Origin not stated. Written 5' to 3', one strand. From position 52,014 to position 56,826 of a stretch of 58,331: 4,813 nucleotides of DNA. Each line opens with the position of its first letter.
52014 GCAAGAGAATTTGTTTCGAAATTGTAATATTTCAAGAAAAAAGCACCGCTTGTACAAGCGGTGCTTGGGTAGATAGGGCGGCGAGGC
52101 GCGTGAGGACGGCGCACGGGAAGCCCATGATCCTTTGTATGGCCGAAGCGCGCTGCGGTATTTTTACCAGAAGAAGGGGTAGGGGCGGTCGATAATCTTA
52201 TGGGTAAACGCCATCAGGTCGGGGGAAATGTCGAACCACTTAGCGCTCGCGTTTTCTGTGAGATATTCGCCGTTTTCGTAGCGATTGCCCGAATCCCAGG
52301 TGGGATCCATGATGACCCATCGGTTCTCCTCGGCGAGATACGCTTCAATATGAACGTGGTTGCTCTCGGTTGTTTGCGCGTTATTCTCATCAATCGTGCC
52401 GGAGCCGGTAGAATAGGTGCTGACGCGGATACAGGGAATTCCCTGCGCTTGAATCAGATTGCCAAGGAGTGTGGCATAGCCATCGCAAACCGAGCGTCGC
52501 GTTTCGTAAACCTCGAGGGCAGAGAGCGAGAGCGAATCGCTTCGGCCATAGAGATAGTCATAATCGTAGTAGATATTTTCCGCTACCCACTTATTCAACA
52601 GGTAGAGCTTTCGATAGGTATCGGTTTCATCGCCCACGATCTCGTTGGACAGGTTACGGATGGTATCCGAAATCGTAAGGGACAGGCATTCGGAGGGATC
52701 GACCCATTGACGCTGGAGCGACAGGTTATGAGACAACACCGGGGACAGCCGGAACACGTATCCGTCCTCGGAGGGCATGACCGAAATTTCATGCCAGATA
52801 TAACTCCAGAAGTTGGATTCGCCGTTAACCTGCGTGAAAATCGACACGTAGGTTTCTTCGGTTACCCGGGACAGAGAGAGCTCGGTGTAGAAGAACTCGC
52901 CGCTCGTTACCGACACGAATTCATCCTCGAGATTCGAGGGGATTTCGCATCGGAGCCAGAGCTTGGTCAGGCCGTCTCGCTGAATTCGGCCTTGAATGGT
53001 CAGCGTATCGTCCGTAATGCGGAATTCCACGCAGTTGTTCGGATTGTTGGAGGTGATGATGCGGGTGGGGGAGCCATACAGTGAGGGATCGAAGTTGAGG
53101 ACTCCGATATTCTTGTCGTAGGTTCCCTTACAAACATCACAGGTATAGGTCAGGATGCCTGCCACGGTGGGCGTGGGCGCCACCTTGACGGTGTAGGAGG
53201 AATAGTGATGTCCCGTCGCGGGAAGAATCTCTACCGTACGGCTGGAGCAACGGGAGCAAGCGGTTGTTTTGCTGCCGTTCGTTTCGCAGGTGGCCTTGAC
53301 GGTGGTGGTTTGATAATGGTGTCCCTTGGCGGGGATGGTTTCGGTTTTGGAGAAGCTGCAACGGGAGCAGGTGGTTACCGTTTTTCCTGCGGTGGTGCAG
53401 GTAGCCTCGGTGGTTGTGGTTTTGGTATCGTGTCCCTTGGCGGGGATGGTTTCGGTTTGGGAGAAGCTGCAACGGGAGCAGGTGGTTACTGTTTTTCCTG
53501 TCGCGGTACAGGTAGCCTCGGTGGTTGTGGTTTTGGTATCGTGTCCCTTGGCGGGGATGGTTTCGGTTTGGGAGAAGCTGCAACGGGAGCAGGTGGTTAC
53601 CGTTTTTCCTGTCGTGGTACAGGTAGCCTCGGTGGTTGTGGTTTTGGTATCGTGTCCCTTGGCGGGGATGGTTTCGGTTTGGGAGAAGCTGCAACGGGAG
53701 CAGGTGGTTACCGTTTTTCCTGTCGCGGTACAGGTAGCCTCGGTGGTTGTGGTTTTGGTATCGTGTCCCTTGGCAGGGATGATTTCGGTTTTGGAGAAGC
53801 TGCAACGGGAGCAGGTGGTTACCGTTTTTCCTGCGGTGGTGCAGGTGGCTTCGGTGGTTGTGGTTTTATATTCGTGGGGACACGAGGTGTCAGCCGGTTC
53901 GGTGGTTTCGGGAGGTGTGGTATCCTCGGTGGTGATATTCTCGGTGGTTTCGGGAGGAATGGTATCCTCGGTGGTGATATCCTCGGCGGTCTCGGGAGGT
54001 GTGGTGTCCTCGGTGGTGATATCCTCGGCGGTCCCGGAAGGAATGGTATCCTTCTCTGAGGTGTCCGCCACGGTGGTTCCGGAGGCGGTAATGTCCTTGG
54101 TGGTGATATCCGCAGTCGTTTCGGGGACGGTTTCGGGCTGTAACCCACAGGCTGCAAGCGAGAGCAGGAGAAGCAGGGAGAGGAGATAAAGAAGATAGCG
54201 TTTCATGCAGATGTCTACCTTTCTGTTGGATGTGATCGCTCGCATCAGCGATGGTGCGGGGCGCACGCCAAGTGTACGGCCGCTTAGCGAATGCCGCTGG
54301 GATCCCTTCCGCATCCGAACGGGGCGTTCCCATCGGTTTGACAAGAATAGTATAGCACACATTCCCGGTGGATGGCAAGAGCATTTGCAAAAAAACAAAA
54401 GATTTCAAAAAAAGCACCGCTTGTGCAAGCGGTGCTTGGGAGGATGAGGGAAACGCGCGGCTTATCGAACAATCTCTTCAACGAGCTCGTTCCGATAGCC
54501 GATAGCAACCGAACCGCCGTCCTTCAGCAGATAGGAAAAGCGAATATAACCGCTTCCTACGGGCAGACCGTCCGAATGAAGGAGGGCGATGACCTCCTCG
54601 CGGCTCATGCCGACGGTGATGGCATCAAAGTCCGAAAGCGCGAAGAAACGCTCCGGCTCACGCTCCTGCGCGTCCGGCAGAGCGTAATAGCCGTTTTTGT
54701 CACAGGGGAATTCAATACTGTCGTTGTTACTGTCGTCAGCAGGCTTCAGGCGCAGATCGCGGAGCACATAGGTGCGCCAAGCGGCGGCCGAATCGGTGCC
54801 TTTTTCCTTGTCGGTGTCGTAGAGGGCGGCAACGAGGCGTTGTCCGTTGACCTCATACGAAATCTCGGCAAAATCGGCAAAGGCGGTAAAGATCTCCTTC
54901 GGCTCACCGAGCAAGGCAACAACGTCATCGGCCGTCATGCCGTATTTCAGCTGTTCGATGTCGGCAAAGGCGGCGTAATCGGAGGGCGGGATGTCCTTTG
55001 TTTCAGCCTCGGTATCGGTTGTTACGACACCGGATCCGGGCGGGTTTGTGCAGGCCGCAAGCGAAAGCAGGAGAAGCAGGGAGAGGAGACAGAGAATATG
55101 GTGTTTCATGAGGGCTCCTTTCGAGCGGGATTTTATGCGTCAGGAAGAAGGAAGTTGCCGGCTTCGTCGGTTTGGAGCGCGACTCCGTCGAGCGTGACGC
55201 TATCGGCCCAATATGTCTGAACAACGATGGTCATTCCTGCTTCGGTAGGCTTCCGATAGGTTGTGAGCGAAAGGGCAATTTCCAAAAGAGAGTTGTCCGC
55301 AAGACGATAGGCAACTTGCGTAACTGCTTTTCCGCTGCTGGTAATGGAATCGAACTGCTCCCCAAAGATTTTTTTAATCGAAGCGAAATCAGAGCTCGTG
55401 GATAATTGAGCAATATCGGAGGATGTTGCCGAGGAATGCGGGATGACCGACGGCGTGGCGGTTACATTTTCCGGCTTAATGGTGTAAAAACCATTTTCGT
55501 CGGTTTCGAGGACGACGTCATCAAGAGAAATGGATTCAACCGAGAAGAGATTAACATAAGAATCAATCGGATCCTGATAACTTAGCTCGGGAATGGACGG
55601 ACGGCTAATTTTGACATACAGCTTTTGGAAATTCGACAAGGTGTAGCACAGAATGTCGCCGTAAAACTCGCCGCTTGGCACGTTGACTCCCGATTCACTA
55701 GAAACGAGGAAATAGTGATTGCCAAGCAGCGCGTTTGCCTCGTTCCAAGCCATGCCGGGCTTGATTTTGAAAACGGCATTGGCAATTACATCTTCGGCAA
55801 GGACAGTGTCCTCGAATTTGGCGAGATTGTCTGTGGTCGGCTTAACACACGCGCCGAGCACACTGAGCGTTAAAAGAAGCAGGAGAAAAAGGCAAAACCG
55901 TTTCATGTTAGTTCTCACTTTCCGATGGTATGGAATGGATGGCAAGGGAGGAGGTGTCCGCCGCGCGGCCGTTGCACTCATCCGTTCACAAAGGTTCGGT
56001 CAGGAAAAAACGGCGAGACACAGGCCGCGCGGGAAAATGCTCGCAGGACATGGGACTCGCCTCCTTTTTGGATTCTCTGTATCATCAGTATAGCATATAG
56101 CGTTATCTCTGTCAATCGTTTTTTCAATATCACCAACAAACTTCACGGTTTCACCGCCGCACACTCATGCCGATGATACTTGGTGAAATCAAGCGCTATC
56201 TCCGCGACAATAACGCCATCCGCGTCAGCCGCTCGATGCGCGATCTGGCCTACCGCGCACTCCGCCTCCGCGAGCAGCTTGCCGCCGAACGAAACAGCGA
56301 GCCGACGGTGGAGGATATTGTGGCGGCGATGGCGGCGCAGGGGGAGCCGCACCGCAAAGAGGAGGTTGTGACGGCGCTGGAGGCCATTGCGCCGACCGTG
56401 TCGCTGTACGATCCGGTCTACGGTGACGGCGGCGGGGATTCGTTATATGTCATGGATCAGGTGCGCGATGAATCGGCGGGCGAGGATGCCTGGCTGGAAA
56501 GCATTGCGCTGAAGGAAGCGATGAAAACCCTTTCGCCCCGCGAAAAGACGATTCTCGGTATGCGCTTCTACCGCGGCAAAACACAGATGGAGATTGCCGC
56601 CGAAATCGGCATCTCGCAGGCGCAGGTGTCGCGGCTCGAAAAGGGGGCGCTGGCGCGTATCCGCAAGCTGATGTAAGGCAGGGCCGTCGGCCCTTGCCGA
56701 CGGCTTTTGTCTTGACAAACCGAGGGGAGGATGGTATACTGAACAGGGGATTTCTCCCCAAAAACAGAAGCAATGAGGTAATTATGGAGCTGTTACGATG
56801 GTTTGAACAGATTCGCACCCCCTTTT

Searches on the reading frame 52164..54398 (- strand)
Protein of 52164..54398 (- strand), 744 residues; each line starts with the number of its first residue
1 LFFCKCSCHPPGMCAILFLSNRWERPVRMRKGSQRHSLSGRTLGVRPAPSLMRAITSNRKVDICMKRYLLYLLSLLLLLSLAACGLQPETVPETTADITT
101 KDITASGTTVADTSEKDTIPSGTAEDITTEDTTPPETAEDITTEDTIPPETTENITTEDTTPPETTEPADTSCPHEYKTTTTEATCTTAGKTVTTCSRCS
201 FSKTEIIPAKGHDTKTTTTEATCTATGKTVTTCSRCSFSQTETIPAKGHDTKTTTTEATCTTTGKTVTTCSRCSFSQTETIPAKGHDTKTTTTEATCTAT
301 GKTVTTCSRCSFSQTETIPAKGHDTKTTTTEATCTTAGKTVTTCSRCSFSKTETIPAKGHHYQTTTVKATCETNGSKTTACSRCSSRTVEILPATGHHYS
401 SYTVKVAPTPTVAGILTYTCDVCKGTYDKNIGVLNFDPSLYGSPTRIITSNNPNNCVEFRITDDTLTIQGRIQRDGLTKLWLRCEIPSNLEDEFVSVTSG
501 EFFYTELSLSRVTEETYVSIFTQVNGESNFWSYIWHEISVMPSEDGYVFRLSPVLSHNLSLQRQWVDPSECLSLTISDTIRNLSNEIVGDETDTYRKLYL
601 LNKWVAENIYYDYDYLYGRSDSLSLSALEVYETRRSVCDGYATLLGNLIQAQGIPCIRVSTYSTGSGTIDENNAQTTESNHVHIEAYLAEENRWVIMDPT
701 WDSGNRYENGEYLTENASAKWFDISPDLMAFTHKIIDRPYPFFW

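Call 5: search_protein_families(library=pfam, proteins=[window:52164-54398:-], max_evalue=1)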
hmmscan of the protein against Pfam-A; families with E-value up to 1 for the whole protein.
window:52164-54398:- (744 aa): 3 families
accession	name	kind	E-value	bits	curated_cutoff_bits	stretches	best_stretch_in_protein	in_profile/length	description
PF01841.26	Transglut_core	-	1.2e-15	58.1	23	1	582-699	2-108/108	Transglutaminase-like superfamily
PF04473.18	DUF553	-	0.0014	18.6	20.5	1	580-654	3-80/140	Transglutaminase-like domain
PF08277.18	PAN_3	-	0.8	10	21.1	0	331-355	32-56/71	PAN-like domain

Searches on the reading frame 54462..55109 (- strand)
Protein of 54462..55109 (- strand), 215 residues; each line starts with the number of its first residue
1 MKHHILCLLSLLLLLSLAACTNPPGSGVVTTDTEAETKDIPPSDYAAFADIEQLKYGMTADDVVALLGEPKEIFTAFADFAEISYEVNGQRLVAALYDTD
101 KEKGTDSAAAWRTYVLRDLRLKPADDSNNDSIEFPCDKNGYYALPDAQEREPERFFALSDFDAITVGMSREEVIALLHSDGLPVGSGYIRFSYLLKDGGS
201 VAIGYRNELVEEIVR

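Call 5: search_protein_families(library=pfam, proteins=[window:54462-55109:-], max_evalue=1)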
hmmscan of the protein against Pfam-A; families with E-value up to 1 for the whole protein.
window:54462-55109:- (215 aa): 5 families
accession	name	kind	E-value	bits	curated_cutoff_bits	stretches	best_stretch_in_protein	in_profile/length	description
PF04355.18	BamE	-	8.9e-07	29.1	23.2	2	49-70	7-28/71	Outer membrane protein assembly factor BamE domain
PF11399.14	DUF3192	-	0.069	13.6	26.9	1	44-102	21-70/101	Protein of unknown function (DUF3192)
PF12978.13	DUF3862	-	0.077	13.3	25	0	50-74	91-115/159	Domain of Unknown Function with PDB structure (DUF3862)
PF00347.28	Ribosomal_L6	-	0.16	13.2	27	1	62-114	13-66/80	Ribosomal protein L6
PF03676.19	PHAF1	-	0.2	11.3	27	1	50-79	218-247/393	Phagosome assembly factor 1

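Call 7: search_protein_families(library=ncbifam, proteins=[window:54462-55109:-], max_evalue=0.1)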
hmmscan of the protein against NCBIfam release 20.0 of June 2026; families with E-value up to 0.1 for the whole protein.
window:54462-55109:- (215 aa): 1 family
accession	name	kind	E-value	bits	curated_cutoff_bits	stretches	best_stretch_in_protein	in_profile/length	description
NF008585.0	PRK11548.1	equivalog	0.069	13.1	93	0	29-70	21-62/113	outer membrane protein assembly factor BamE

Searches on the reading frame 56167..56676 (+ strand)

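Call 7: search_protein_families(library=ncbifam, proteins=[window:56167-56676:+], max_evalue=0.1)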
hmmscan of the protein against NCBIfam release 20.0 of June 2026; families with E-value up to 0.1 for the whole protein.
window:56167-56676:+ (169 aa): 71 families (the best 25 are shown)
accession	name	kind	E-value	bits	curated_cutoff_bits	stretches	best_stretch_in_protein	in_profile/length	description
NF006071.0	PRK08215.1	equivalog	1.6e-68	231.1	372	1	1-168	95-256/258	RNA polymerase sporulation sigma factor SigG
TIGR02850.1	spore_sigG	equivalog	3.2e-67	226.6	457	1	1-168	92-253/254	RNA polymerase sporulation sigma factor SigG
TIGR02885.1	spore_sigF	equivalog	1.6e-49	168.8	321.45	1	1-167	69-229/231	RNA polymerase sporulation sigma factor SigF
NF004052.0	PRK05572.1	subfamily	4.8e-47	160.6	311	1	1-168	90-249/252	SigF/SigG family RNA polymerase sporulation sigma factor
TIGR02980.1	SigBFG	subfamily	2.1e-46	158.4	234.35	1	1-168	61-225/227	SigB/SigF/SigG family RNA polymerase sigma factor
NF005514.0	PRK07122.1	subfamily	5.5e-23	81.5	372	1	2-167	99-261/264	RNA polymerase sigma factor SigF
TIGR02941.1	Sigma_B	equivalog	3.4e-20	72.6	315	1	1-167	87-251/255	RNA polymerase sigma factor SigB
NF005644.0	PRK07408.1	subfamily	4.3e-17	62.6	261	1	1-169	86-253/258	RNA polymerase sigma factor SigF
TIGR02937.1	sigma70-ECF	superfamily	1.7e-16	60.3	42.9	1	3-168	59-164/165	sigma-70 family RNA polymerase sigma factor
NF004471.0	PRK05803.1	subfamily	1.1e-13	51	252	1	76-167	127-226/235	RNA polymerase sporulation sigma factor SigK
TIGR02479.1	FliA_WhiG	subfamily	1.3e-13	51.2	189.6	1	4-169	60-223/224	FliA/WhiG family RNA polymerase sigma factor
NF006158.0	PRK08301.1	equivalog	1.3e-11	44.4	339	1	78-167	138-235/241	RNA polymerase sporulation sigma factor SigE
TIGR02846.1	spore_sigmaK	equivalog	2.5e-11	43.6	298.65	1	76-167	125-224/227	RNA polymerase sporulation sigma factor SigK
TIGR02835.1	spore_sigmaE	equivalog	2.5e-10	40.2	348.6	1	77-168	130-229/234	RNA polymerase sporulation sigma factor SigE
NF004935.0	PRK06288.1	equivalog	1.1e-09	38.3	343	1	19-167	110-260/270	RNA polymerase sigma factor WhiG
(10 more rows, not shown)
